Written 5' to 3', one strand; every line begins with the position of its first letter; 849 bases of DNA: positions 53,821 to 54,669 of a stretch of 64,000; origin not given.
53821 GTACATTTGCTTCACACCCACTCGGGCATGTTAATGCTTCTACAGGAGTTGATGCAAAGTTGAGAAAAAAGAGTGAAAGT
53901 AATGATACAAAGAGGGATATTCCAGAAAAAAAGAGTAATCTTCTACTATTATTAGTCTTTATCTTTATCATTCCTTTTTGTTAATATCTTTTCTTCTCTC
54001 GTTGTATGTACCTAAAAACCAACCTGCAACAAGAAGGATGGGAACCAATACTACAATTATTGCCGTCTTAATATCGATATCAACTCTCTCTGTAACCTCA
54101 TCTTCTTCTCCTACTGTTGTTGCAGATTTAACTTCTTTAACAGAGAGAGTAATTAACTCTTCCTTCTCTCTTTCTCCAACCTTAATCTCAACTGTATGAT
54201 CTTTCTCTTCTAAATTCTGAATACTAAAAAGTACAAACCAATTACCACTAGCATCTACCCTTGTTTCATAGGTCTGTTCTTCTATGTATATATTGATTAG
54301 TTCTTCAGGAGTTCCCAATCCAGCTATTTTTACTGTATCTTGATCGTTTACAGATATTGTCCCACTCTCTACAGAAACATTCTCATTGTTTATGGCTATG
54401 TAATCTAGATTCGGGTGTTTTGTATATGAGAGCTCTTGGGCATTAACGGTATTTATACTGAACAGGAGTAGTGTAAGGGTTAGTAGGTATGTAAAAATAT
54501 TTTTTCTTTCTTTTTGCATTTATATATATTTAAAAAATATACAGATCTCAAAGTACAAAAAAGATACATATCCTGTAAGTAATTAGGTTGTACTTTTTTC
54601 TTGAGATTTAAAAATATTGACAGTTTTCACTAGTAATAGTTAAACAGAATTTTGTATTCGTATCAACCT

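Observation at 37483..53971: Two surface proteins share a conserved ~300-aa C-terminal membrane-anchor module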

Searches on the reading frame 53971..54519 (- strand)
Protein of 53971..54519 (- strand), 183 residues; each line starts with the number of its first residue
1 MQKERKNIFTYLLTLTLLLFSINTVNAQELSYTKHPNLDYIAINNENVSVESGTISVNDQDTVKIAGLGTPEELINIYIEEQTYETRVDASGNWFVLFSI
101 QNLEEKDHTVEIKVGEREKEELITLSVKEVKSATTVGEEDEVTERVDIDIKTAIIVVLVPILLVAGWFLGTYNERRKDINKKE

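Call 7: search_protein_families(library=pfam, proteins=[window:53971-54519:-], max_evalue=0.01)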
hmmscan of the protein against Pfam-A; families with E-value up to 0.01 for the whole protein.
window:53971-54519:- (183 aa): 0 families

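Call 8: search_protein_families(library=ncbifam, proteins=[window:53971-54519:-], max_evalue=0.01)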
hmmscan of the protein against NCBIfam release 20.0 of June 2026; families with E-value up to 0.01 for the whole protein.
window:53971-54519:- (183 aa): 1 family
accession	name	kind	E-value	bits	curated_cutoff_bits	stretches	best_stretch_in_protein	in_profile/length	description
NF033510.3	Ca_tandemer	repeat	0.00012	22.3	50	1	47-114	17-88/96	Ca2+-stabilized repeat-containing adhesin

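Call 57: search_protein_families(library=pfam, proteins=[window:53971-54519:-], max_evalue=0.01)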
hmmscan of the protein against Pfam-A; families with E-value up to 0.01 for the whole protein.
window:53971-54519:- (183 aa): 0 families
